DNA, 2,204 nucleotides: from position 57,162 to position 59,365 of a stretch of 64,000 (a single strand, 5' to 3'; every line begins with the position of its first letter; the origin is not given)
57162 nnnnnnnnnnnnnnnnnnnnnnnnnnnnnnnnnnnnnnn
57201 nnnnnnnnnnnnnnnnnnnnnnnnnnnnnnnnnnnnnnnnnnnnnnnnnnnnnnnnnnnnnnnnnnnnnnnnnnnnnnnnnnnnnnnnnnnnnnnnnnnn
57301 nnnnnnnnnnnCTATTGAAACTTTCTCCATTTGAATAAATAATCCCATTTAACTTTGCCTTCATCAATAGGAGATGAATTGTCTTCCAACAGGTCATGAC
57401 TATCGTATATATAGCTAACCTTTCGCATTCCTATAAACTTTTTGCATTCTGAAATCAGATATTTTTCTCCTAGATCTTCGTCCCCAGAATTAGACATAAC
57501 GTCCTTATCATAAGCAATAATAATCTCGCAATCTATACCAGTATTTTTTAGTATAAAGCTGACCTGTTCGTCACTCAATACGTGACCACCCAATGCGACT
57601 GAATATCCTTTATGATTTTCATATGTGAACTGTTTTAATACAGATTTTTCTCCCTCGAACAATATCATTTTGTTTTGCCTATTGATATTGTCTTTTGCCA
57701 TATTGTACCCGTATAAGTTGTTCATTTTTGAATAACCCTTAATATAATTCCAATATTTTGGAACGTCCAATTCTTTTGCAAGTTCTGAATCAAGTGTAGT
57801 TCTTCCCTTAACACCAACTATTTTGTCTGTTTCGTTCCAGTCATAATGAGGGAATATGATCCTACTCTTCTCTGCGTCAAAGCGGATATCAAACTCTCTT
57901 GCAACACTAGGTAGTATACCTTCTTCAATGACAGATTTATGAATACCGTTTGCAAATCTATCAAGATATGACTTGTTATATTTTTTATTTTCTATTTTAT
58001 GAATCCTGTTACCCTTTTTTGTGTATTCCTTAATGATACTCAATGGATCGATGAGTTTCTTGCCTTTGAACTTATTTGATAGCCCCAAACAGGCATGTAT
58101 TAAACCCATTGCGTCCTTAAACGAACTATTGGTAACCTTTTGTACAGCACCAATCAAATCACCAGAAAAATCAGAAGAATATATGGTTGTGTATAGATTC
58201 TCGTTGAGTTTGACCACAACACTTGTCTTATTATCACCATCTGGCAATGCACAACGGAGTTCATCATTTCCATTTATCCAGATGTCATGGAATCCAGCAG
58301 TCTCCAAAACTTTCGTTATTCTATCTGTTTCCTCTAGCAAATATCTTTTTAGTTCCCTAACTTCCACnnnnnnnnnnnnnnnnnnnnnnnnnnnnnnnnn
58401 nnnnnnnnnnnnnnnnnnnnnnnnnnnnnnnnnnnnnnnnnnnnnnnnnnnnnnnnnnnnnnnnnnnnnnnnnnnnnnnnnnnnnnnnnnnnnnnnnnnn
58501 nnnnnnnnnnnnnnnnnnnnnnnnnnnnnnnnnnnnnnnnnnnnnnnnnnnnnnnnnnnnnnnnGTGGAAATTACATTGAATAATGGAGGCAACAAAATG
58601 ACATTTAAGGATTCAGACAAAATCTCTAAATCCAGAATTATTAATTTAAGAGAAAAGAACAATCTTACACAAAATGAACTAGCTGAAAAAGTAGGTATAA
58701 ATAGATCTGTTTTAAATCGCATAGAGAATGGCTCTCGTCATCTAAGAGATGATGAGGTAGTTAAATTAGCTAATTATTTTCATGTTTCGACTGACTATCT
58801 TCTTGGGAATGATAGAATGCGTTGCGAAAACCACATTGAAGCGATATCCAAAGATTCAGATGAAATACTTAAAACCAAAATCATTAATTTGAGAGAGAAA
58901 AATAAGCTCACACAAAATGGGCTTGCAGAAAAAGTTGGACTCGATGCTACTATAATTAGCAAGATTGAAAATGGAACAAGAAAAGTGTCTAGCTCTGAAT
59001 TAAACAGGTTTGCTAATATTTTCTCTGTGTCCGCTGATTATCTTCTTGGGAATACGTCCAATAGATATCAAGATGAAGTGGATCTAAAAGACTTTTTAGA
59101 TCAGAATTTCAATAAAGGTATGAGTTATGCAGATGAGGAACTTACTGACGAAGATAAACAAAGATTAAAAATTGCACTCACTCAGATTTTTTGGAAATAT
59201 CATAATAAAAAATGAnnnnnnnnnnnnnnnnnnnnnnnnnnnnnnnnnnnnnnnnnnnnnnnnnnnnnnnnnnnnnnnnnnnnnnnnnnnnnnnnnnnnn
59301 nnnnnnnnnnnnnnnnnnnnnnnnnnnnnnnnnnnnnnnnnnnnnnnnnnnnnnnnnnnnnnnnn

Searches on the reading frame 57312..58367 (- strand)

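Call 22: search_protein_families(library=pfam, proteins=[window:57312-58367:-], max_evalue=0.001)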
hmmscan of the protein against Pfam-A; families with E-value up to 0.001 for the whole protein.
window:57312-58367:- (351 aa): 1 family
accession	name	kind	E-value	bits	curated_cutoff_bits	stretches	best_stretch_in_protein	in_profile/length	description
PF08275.17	DNAG_N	-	0.00058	20.4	26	0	160-225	69-128/128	DNA primase catalytic core, N-terminal domain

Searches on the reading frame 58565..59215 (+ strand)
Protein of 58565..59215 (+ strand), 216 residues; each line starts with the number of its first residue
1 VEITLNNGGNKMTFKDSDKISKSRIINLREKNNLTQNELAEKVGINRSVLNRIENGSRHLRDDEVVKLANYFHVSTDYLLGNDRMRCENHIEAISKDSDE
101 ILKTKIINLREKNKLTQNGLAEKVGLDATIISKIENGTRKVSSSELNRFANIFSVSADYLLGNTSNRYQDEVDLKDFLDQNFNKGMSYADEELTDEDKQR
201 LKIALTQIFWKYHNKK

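Call 22: search_protein_families(library=pfam, proteins=[window:58565-59215:+], max_evalue=0.001)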
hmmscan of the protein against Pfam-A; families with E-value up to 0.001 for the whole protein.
window:58565-59215:+ (216 aa): 12 families
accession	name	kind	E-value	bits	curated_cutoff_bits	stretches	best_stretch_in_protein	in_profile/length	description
PF01381.28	HTH_3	-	6e-31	106.7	23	2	27-79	3-55/55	Helix-turn-helix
PF12844.13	HTH_19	-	1.9e-25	89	30.2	2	24-80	3-59/64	Helix-turn-helix domain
PF13560.12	HTH_31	-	3.1e-20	72.7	27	2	28-76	9-58/64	Helix-turn-helix domain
PF13443.12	HTH_26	-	2.3e-13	50.6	22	2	25-75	2-53/63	Cro/C1-type HTH DNA-binding domain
PF13744.12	HTH_37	-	2.9e-08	33.8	27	0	23-56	21-54/80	Helix-turn-helix domain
PF13412.12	HTH_24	-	3.4e-07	30.2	21.9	1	28-52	12-36/48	Winged helix-turn-helix DNA-binding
PF08667.16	BetR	-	7.2e-07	29.9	21.6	0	37-83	26-72/148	BetR domain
PF13413.12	HTH_25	-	4.8e-06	26.7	24.6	0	28-56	5-33/62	Helix-turn-helix domain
PF15731.11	MqsA_antitoxin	-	5.6e-06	26.9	30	0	17-68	66-116/131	Antitoxin component of bacterial toxin-antitoxin system, MqsA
PF17762.8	HTH_ParB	-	6.5e-05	23.5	22.6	0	27-50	14-37/102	ParB HTH domain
PF01047.28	MarR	-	0.00018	21.8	24.6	0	27-53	11-37/59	MarR family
PF20317.4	HTH_60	-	0.00092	20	24.1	0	99-179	3-81/140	Helix-turn-helix domain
